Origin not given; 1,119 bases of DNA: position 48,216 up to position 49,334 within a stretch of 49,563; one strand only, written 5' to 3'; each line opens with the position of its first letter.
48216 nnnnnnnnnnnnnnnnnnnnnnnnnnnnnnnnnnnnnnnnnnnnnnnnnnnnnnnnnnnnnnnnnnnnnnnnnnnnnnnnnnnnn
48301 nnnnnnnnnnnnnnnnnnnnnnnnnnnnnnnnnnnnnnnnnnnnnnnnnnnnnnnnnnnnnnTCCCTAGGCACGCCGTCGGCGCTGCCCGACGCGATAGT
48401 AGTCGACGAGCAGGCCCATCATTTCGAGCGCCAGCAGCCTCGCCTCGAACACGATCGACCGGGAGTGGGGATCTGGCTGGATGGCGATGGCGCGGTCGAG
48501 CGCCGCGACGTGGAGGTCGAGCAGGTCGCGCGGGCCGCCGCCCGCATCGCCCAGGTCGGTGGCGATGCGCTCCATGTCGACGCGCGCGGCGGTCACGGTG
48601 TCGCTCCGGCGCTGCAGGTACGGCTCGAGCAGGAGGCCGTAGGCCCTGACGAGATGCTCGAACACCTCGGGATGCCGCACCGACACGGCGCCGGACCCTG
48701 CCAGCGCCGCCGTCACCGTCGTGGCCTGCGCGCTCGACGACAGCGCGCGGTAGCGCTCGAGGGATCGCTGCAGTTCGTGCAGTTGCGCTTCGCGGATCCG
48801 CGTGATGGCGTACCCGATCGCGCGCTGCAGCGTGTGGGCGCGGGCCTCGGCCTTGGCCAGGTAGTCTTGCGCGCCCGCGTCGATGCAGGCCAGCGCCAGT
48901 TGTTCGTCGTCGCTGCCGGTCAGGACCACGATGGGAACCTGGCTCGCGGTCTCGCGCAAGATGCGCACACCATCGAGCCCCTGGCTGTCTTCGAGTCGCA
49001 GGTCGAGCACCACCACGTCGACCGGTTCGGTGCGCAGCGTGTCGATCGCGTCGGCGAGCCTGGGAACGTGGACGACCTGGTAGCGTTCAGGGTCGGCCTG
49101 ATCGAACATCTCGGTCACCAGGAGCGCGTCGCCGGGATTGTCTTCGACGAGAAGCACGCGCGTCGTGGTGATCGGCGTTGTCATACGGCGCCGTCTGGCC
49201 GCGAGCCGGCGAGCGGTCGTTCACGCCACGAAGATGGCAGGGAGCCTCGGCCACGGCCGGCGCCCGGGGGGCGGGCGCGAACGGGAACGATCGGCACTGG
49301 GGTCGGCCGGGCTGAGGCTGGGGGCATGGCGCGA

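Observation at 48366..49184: A receiver + KaiA-like protein sits in the kaiA slot upstream of kaiBC in a non-cyanobacterial-looking genome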

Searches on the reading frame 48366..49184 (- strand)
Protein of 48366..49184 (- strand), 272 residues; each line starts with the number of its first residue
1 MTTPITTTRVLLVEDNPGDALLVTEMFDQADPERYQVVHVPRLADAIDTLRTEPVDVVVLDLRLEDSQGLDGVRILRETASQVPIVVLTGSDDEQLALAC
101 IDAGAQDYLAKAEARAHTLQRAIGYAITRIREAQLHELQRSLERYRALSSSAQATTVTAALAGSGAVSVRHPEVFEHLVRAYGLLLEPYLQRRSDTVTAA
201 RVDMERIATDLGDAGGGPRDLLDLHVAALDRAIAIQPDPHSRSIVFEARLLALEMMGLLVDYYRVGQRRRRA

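Call 3: search_protein_families(library=pfam, proteins=[window:48366-49184:-], max_evalue=1)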
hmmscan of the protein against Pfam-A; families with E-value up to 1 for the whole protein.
window:48366-49184:- (272 aa): 5 families
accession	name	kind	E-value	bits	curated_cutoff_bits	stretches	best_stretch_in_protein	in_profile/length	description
PF00072.30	Response_reg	-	1.1e-20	74.3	30.2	1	10-119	1-107/111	Response regulator receiver domain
PF17230.7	DUF5304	-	0.023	15.5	26.8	1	134-190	45-103/143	Family of unknown function (DUF5304)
PF15059.11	Speriolin_C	-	0.076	13.4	27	1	129-187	35-93/148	Speriolin C-terminus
PF20274.4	cREC_REC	-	0.11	13.6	27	1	35-80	13-60/88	Cyclic-phosphate processing Receiver domain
PF03709.21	OKR_DC_1_N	-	0.13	13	29.3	1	32-101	15-83/111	Orn/Lys/Arg decarboxylase, N-terminal domain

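Call 4: search_protein_families(library=ncbifam, proteins=[window:48366-49184:-], max_evalue=1)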
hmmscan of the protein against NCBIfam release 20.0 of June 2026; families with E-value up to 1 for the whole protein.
window:48366-49184:- (272 aa): 96 families (the best 25 are shown)
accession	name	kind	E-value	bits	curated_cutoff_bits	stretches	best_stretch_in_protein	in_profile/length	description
TIGR02154.1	PhoB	equivalog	1.7e-14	53.7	296.2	1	7-135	2-128/226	phosphate regulon transcriptional regulator PhoB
NF008296.0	PRK11083.1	equivalog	8.4e-14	51.5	273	1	7-114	3-106/228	two-component system response regulator CreB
NF033791.1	ActR_PrrA_rreg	equivalog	3.2e-13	50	250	1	11-123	5-113/173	ActR/PrrA/RegA family redox response regulator transcription factor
NF007982.1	PRK10710.1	equivalog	4.3e-13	49.4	380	1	1-115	1-111/235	envelope stress response regulator BaeR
NF045991.1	RespRegCtrARhodob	equivalog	8.3e-13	48.6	350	1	9-121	2-111/224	response regulator transcription factor CtrA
NF041734.1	resp_reg_RppA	equivalog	9.5e-13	48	250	1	9-139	2-128/229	two-component system response regulator RppA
NF040689.1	MtrAB_MtrA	equivalog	7e-12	45.2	300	1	11-122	2-109/219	MtrAB system response regulator MtrA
NF007005.1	PRK09468.1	equivalog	8.1e-12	45.1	331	1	7-119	3-112/237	osmolarity response regulator transcription factor OmpR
NF007708.0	PRK10403.1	equivalog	1.2e-11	44.5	343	1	5-119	4-117/215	nitrate/nitrite response regulator protein NarP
NF007820.0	PRK10529.1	equivalog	1.6e-11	44.1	325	1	34-131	25-120/225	two-component system response regulator KdpE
NF041946.1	LuxO_transreg_Vib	equivalog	2.1e-11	43.3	800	1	37-147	23-134/463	quorum-sensing sigma-54 dependent transcriptional regulator LuxO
NF006900.1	PRK09390.1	equivalog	2.2e-11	43.7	255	1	35-149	29-142/203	response regulator FixJ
NF008034.0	PRK10766.1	equivalog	2.4e-11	43.6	275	1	8-113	3-104/231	two-component system response regulator TorR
NF007928.2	PRK10643.1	equivalog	3e-11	43.4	330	1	9-122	2-112/216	two-component system response regulator PmrA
NF045914.1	RespRegNblR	equivalog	4.3e-11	42.8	300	1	7-122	6-118/228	response regulator transcription factor NblR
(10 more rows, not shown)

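Call 5: find_homologous_proteins(query=window:48366-49184:-, max_evalue=0.001)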
Query window:48366-49184:- (272 aa): 3447 proteins with E <= 0.001 among 8000 candidates; the best 120 are listed.
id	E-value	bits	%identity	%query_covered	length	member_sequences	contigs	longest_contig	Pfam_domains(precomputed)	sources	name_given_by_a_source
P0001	2.4e-152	524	92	100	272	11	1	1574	PF00072.31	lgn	-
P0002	1.0e-110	387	71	99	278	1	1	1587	PF00072.31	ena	-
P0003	3.7e-107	376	69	100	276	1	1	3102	PF00072.31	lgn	-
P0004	1.8e-106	373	66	98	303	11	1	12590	PF00072.31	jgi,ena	-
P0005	5.5e-106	372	68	99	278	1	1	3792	PF00072.31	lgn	-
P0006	1.5e-105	370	67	97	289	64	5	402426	PF00072.31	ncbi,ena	-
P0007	2.9e-105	369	66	99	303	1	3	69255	PF00072.31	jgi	jgi:DNA-binding response OmpR family regulator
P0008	4.5e-105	369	67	98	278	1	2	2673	PF00072.31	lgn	-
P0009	9.2e-105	368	69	96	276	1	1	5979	PF00072.31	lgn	-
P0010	9.9e-105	368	67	97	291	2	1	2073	PF00072.31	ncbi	-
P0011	2.4e-104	366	68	96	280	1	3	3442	PF00072.31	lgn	-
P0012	7.2e-104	365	68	99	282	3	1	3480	PF00072.31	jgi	-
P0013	8.9e-104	365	66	99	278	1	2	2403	PF00072.31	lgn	-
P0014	1.0e-103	364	67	99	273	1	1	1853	PF00072.31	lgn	-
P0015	1.8e-103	364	66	99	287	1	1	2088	PF00072.31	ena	-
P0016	5.9e-102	359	64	99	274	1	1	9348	PF00072.31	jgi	jgi:CheY-like chemotaxis protein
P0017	6.0e-102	359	67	97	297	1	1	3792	PF00072.31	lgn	-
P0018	1.0e-101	358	66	97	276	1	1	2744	PF00072.31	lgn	-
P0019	2.1e-101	357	65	99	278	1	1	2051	PF00072.31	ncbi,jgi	jgi:CheY-like chemotaxis protein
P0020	3.9e-101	356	64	99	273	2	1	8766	PF00072.31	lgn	-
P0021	5.3e-101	355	66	96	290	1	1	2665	PF00072.31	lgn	-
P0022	6.6e-101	355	65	98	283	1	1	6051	PF00072.31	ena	-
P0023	8.7e-101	355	65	97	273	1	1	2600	PF00072.31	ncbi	-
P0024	9.0e-101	355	63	99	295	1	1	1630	PF00072.31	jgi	jgi:DNA-binding response OmpR family regulator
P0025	1.0e-100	354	66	99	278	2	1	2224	PF00072.31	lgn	-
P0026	1.1e-100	354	64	97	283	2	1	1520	PF00072.31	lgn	-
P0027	1.2e-100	354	66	98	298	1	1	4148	PF00072.31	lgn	-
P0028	1.3e-100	354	65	99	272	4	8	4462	PF00072.31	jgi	jgi:DNA-binding response OmpR family regulator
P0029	1.6e-100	354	66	96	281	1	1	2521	PF00072.31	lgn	-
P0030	2.9e-100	353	66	96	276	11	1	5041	PF00072.31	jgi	-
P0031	3.2e-100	353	65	96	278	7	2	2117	PF00072.31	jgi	jgi:DNA-binding response OmpR family regulator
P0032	3.3e-100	353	64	99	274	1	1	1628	PF00072.31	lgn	-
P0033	3.4e-100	353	64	96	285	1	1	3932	PF00072.31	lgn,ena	-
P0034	3.9e-100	353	60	99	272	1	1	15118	PF00072.31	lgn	-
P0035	5.0e-100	352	62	99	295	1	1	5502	PF00072.31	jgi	-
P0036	6.1e-100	352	65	96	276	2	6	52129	PF00072.31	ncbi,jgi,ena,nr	ncbi:MAG: response regulator [Rubrivivax sp.]|jgi:DNA-binding response OmpR family regulator|nr:resp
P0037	7.1e-100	352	64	99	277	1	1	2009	PF00072.31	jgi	jgi:DNA-binding response OmpR family regulator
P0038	1.1e-99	351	64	99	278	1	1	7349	PF00072.31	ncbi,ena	-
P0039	1.4e-99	351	63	97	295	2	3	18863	PF00072.31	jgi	jgi:DNA-binding response OmpR family regulator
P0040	1.5e-99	351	67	98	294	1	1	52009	PF00072.31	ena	-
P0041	6.1e-99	349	66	99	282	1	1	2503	PF00072.31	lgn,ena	-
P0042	6.2e-99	349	65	99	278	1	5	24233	PF00072.31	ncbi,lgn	-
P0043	6.6e-99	349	63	99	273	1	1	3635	PF00072.31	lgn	-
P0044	7.6e-99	348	64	100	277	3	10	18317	PF00072.31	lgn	-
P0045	1.3e-98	348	63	98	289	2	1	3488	PF00072.31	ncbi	-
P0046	1.4e-98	348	63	99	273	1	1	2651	PF00072.31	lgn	-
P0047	1.9e-98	347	65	99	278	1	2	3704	PF00072.31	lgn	-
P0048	4.9e-98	346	64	96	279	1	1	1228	PF00072.31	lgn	-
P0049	5.4e-98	346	64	97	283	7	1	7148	PF00072.31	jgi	jgi:DNA-binding NarL/FixJ family response regulator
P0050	6.9e-98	345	67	99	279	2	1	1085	PF00072.31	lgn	-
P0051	1.1e-97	345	62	100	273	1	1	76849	PF00072.31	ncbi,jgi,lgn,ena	jgi:DNA-binding response OmpR family regulator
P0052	1.1e-97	345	63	99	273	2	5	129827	PF00072.31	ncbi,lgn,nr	ncbi:MAG: response regulator [Rubrivivax sp.]|nr:response regulator [Rubrivivax sp.]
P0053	1.7e-97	344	64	99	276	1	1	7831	PF00072.31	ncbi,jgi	-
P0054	2.1e-97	344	62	99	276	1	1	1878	PF00072.31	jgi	jgi:DNA-binding response OmpR family regulator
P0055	5.4e-97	342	66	96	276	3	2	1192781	PF00072.31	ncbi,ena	-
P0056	8.8e-97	342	63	96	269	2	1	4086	PF00072.31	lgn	-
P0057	8.9e-97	342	62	99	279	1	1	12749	PF00072.31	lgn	-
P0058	1.1e-96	341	62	96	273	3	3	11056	PF00072.31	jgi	-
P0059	1.2e-96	341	64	98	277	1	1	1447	PF00072.31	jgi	-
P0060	1.6e-96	341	64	99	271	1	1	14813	PF00072.31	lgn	-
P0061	2.1e-96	340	63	99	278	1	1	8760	PF00072.31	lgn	-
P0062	2.3e-96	340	62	99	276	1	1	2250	PF00072.31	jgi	jgi:DNA-binding response OmpR family regulator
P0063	2.4e-96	340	65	98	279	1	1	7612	PF00072.31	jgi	jgi:DNA-binding response OmpR family regulator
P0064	3.7e-96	340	62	98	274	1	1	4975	PF00072.31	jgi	jgi:DNA-binding response OmpR family regulator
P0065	4.0e-96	339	62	96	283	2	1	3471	PF00072.31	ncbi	-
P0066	4.4e-96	339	62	99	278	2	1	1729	PF00072.31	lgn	-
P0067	4.6e-96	339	64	96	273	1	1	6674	PF00072.31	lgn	-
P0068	4.9e-96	339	66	97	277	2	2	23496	PF00072.31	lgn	-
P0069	5.5e-96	339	64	99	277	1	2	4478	PF00072.31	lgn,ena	-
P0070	7.5e-96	339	61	100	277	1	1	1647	PF00072.31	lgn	-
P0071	8.7e-96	338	62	98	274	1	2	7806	PF00072.31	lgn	-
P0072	1.3e-95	338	64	96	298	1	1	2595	PF00072.31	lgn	-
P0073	1.6e-95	338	63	99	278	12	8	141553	PF00072.31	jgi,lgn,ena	jgi:CheY-like chemotaxis protein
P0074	2.2e-95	337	66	97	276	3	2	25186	PF00072.31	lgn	-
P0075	4.2e-95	336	61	99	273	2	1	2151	PF00072.31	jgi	jgi:DNA-binding NarL/FixJ family response regulator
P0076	6.1e-95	336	63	96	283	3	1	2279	PF00072.31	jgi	jgi:DNA-binding response OmpR family regulator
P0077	7.2e-95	335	63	98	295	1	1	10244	PF00072.31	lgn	-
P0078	7.4e-95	335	63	98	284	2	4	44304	PF00072.31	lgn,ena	-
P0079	1.0e-94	335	61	96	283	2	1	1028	PF00072.31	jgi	jgi:DNA-binding NarL/FixJ family response regulator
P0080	1.3e-94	335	63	99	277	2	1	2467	PF00072.31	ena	-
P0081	1.5e-94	334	64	97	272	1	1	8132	PF00072.31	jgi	-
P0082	1.6e-94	334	62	97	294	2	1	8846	PF00072.31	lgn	-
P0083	2.7e-94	333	62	100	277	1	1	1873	PF00072.31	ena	-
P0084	3.8e-94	333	60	99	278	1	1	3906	PF00072.31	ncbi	-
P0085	1.0e-93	332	64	96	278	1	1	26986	PF00072.31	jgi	jgi:CheY-like chemotaxis protein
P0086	1.0e-93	332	60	99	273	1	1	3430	PF00072.31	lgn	-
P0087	1.6e-93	331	63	100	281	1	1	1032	PF00072.31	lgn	-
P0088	1.1e-92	328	64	97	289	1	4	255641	PF00072.31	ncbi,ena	-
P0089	4.4e-92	326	60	99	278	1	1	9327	PF00072.31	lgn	-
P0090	7.5e-92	325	62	99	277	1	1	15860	PF00072.31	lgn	-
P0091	1.4e-91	325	62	96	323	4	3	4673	PF00072.31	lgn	-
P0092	4.1e-91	323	62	96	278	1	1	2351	PF00072.31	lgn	-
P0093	1.7e-90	321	59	98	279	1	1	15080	PF00072.31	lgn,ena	-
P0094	1.9e-90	321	68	85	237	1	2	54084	PF00072.31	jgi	jgi:CheY-like chemotaxis protein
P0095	5.9e-90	319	62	98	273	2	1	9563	PF00072.31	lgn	-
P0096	8.4e-90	319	61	99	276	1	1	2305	PF00072.31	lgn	-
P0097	5.6e-89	316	60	96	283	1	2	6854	PF00072.31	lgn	-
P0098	6.3e-89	316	58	99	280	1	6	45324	PF00072.31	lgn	-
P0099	8.5e-89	315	59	99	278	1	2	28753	PF00072.31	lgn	-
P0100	9.1e-89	315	58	95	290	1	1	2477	PF00072.31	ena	-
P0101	9.4e-89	315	60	98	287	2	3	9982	PF00072.31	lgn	-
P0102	1.3e-88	315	58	98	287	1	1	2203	PF00072.31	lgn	-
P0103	1.5e-88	315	59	96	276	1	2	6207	PF00072.31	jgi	jgi:CheY-like chemotaxis protein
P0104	5.7e-88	313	63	90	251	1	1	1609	PF00072.31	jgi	jgi:CheY-like chemotaxis protein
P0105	8.0e-88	312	59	99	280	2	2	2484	PF00072.31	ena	-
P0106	1.3e-86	308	59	97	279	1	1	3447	PF00072.31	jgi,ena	-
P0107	9.2e-86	306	58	98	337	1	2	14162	PF00072.31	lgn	-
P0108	1.2e-85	305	59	95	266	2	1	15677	PF00072.31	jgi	jgi:CheY-like chemotaxis protein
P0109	1.4e-85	305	57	99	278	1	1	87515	PF00072.31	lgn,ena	-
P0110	2.1e-85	304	56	100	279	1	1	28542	PF00072.31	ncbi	-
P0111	3.9e-85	303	57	99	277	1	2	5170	PF00072.31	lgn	-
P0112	7.7e-85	303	57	97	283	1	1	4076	PF00072.31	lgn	-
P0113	2.5e-84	301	59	96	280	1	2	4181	PF00072.31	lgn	-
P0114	2.9e-84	301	60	96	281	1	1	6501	PF00072.31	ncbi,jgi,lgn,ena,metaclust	metaclust:\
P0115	5.0e-84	300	57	96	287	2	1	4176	PF00072.31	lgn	-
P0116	7.0e-84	299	59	99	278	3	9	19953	PF00072.31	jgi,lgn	-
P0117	2.3e-83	298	61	97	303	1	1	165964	PF00072.31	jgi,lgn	-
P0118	2.8e-83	297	64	84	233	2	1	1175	PF00072.31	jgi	jgi:CheY-like chemotaxis protein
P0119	3.9e-83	297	56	100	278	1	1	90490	PF00072.31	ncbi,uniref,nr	ncbi:MAG: response regulator [Phenylobacterium sp.]|uniref:response regulator n=1 Tax=Phenylobacteri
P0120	6.6e-83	296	59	99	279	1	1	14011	PF00072.31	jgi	jgi:CheY-like chemotaxis protein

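Call 6: search_solved_structures(query=window:48366-49184:-, max_evalue=10, show_alignments=0)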
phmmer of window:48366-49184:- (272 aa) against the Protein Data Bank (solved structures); distinct sequences matched with E-value up to 10: 261 (the best 60 are shown).
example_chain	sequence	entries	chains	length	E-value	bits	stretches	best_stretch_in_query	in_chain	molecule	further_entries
6oap_A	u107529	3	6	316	5.7e-12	49.1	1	7-156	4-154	Dual sensor histidine kinase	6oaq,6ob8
3eq2_A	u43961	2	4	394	9.3e-11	45.1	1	31-216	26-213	Probable two-component response regulator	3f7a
1zh2_A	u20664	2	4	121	5.7e-10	42.5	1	8-114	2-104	KDP operon transcriptional regulatory protein kdpE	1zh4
3luf_A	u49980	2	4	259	1.4e-09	41.2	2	53-127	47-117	Two-component system response regulator/GGDEF domain protein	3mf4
6lgq_D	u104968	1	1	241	2.1e-09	40.7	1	8-114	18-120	DNA-binding response regulator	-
3cfy_A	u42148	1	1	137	3e-09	40.2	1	8-131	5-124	Putative LuxO repressor protein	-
3kht_A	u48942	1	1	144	3.5e-09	39.9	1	6-113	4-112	Response regulator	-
4kfc_A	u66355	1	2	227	3.7e-09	39.9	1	38-114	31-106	KDP operon transcriptional regulatory protein KdpE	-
4kny_A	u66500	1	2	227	3.7e-09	39.9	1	38-114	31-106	KDP operon transcriptional regulatory protein KdpE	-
1nxo_A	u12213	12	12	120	7.7e-09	38.8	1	10-115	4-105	DNA-binding response regulator | Response regulator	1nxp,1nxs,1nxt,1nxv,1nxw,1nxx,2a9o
6eb7_A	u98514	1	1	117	9.2e-09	38.6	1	27-115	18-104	DNA-binding response regulator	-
4l85_A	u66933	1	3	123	1.3e-08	38.1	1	36-114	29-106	KDP operon transcriptional regulatory protein KdpE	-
4q7e_A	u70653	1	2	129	2.8e-08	37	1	8-112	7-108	Response regulator of a two component regulatory system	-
7c1j_A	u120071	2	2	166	5.9e-08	35.9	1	8-123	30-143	Histidine kinase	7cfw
5lwk_A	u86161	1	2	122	7.3e-08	35.6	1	8-112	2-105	Transcriptional regulatory protein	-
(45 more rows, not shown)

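Call 26: predict_structure(alignment_id=A2)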
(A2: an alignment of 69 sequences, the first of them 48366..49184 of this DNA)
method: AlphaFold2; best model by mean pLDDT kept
length: 272 residues; sequences in the alignment: 69
mean_pLDDT: 89.0   pTM: 0.59
mean pLDDT of the five models: 89.0, 88.8, 88.5, 86.5, 83.7
residues with pLDDT >= 90: 198; 70-90: 47; 50-70: 17; < 50: 10
segments of 3 or more residues with pLDDT < 50: 154-161
pLDDT, mean of each block of 10 residues (from residue 1): 77 97 95 93 98 97 95 97 95 92 96 93 94 88 73 47 74 97 96 93 96 93 96 87 88 94 70 50
secondary structure, 60 per line:
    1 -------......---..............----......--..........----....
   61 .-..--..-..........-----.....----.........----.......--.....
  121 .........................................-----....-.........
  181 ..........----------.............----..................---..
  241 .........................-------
elements in order: E8-13 H17-30 E35-40 H43-52 E57-61 H70-79 E85-89 H94-102 E107-110 H116-161 H167-170 H172-190 H201-213 H218-235 H239-265

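Call 29: fold_search(model_id=the predicted structure, library=pdb)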
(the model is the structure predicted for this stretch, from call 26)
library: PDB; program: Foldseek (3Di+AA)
matches with E <= 10: 1828; with E <= 0.001: 578
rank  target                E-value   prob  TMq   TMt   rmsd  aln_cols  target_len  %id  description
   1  7pvk_A                2.2e-08  1.00  0.40  0.22  14.2       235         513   20  X-ray structure of dimeric PorX (T272A mutant), in complex with pGpG. (released 2022-12-14)
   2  6oaq_B                2.3e-08  1.00  0.47  0.43   2.9       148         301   28  Crystal structure of a dual sensor histidine kinase in BeF3- bound state (released 2019-09-18)
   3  6oaq_A                2.6e-08  1.00  0.48  0.44   2.9       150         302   28  Crystal structure of a dual sensor histidine kinase in BeF3- bound state (released 2019-09-18)
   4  3f7a_A                2.9e-08  1.00  0.43  0.33   4.5       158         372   23  Structure of Orthorhombic crystal form of Pseudomonas aeruginosa RssB (released 2009-11-24)
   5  6oap_A                3.4e-08  1.00  0.48  0.43   3.0       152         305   28  Crystal structure of a dual sensor histidine kinase in the green-light absorbing Pg state (released 2019-09-18)
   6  8vc9_A                4.1e-08  1.00  0.40  0.29  22.1       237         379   16  Hybrid response regulator LvrB from Leptospira / phosphorylated REC form (released 2024-12-18)
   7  6oap_B                4.6e-08  1.00  0.47  0.43   3.0       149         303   28  Crystal structure of a dual sensor histidine kinase in the green-light absorbing Pg state (released 2019-09-18)
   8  3bre_B                5.1e-08  1.00  0.41  0.35  22.4       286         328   19  Crystal Structure of P.aeruginosa PA3702 (released 2008-04-01)
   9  7pva_B                5.4e-08  1.00  0.41  0.23  13.9       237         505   20  1.9 Angstrom crystal structure of dimeric PorX, co-crystallized in the presence of zinc (released 2022-12-14)
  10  6ob8_A                6.4e-08  1.00  0.48  0.43   3.1       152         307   28  Crystal structure of a dual sensor histidine kinase in green light illuminated state (released 2019-09-18)
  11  1zh4_A                7.1e-08  1.00  0.41  0.87   1.9       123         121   31  Crystal Structure Of The Mg+2/BeF3-Bound Receiver Domain Of Kdp Potassium Transport System Response Regulator KdpE (released 2005-12-13)
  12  6ob8_B                7.1e-08  1.00  0.46  0.41   3.3       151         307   28  Crystal structure of a dual sensor histidine kinase in green light illuminated state (released 2019-09-18)
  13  8vc9_C                7.5e-08  1.00  0.40  0.29  21.0       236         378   16  Hybrid response regulator LvrB from Leptospira / phosphorylated REC form (released 2024-12-18)
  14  8p6f_A                8.0e-08  1.00  0.41  0.22  11.6       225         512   18  Crystal structure of PorX-Fj (released 2024-04-03)
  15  7pv7_A                8.4e-08  1.00  0.41  0.22  13.4       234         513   20  Crystal structure of dimeric Porphyromonas gingivalis PorX, a type 9 secretion system response regulator. (released 2022-12-14)
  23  3f7a_B                1.5e-07  1.00  0.42  0.32   4.7       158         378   23  Structure of Orthorhombic crystal form of Pseudomonas aeruginosa RssB (released 2009-11-24)
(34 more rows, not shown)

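Call 39: find_encoding_contigs(protein=window:48366-49184:-, flank=3000, max_places=4)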
Protein window:48366-49184:- (272 aa): no gene with exactly this product is on record in the collection.
